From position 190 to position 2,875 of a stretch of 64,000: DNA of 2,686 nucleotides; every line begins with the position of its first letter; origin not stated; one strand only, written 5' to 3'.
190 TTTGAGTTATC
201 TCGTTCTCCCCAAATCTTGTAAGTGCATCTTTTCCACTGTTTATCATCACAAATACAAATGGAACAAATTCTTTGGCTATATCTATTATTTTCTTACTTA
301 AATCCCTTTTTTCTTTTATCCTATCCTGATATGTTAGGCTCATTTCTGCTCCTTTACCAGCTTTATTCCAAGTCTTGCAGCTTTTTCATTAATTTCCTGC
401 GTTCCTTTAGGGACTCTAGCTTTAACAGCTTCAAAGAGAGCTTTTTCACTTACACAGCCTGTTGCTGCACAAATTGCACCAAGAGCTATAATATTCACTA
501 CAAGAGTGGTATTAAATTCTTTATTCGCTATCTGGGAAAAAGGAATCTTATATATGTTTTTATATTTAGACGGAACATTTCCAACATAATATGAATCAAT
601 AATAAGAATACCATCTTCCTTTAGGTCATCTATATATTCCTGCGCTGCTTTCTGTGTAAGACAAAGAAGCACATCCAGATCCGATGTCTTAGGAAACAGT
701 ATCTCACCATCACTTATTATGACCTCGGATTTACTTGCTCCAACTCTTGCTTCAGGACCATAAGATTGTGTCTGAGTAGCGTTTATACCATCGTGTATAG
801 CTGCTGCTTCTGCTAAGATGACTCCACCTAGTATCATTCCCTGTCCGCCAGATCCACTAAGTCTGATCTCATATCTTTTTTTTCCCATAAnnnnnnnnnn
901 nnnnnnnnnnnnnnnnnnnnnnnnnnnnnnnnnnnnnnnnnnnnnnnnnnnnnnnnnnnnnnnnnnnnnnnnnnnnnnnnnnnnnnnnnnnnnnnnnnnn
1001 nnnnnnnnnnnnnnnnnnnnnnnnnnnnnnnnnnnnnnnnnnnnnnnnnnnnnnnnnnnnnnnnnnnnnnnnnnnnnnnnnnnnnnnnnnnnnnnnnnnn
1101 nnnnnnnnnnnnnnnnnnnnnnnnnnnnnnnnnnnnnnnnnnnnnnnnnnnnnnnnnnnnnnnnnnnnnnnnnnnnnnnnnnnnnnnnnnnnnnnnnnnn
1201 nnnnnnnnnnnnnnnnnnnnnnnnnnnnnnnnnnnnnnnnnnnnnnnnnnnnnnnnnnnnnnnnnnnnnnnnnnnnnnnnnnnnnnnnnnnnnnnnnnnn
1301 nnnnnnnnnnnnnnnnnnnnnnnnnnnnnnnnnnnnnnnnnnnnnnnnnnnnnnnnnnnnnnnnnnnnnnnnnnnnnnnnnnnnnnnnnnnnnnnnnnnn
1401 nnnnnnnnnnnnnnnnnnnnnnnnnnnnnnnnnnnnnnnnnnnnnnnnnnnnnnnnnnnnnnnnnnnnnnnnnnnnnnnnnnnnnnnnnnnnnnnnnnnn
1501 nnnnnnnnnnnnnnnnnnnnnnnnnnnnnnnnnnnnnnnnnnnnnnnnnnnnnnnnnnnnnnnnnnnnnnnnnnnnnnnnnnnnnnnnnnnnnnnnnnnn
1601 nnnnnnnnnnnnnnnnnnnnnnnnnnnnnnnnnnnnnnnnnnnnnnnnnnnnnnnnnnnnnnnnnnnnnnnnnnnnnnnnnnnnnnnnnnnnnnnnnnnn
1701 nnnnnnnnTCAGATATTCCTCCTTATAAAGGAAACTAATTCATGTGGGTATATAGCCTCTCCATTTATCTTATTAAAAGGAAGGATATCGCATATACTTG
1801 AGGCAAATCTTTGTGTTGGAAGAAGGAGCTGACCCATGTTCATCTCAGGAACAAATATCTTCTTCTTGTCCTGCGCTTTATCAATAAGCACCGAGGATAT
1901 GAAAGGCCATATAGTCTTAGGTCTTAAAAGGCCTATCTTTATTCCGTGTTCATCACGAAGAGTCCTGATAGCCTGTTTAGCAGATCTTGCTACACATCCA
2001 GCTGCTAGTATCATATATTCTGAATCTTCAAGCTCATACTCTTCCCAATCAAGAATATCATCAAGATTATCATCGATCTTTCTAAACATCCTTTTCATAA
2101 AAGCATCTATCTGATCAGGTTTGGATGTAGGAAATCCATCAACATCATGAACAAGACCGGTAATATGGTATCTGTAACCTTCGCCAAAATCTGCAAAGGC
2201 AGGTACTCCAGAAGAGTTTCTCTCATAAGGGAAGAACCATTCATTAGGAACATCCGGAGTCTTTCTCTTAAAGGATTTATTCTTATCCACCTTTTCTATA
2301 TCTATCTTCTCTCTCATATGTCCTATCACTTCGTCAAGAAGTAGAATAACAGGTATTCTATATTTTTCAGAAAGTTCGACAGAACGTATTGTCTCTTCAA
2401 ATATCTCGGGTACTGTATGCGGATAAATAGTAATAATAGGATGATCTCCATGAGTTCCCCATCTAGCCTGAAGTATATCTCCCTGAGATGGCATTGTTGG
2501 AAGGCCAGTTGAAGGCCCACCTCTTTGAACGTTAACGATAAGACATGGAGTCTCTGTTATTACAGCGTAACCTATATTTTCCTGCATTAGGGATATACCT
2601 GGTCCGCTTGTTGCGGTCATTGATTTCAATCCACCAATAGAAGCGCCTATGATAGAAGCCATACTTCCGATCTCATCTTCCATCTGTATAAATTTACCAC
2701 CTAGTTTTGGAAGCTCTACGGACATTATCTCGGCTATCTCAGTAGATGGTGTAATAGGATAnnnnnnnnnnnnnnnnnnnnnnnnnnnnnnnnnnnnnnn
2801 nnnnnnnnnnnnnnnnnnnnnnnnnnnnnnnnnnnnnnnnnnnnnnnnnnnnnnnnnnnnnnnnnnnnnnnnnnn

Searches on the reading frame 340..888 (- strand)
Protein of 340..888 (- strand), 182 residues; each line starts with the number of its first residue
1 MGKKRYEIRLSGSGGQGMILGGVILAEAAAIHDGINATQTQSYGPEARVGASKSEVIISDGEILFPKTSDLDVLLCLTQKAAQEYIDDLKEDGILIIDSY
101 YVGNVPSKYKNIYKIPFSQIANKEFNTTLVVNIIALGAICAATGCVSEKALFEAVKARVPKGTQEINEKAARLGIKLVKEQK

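Call 51: search_protein_families(library=pfam, proteins=[window:340-888:-], max_evalue=0.0001)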
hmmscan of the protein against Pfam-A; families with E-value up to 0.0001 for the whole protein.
window:340-888:- (182 aa): 1 family
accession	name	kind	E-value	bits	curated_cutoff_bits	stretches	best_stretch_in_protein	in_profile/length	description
PF01558.24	POR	-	1e-34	120.6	27.4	1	14-175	1-172/173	Pyruvate ferredoxin/flavodoxin oxidoreductase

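Call 61: find_encoding_contigs(protein=window:340-888:-, flank=10000, max_places=3)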
Protein window:340-888:- (182 aa): no gene with exactly this product is on record in the collection.

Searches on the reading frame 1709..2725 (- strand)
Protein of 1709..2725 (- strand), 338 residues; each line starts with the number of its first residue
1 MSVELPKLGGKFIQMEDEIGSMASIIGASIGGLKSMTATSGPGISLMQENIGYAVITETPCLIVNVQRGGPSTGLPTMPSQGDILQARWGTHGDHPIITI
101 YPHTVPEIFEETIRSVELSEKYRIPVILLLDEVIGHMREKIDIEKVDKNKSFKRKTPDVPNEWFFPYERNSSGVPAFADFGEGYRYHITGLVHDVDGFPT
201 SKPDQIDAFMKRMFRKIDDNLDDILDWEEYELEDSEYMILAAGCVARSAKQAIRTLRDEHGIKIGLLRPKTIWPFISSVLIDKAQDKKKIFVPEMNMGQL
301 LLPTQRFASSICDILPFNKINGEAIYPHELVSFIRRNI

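Call 51: search_protein_families(library=pfam, proteins=[window:1709-2725:-], max_evalue=0.0001)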
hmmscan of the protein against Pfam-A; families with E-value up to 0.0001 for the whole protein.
window:1709-2725:- (338 aa): 2 families
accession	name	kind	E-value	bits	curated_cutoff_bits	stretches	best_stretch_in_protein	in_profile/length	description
PF01855.24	POR_N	-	2.9e-51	174.9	27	1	11-202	39-220/231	Pyruvate flavodoxin/ferredoxin oxidoreductase, thiamine diP-bdg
PF17147.9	PFOR_II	-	1.5e-14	54.6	27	1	236-329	2-101/102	Pyruvate:ferredoxin oxidoreductase core domain II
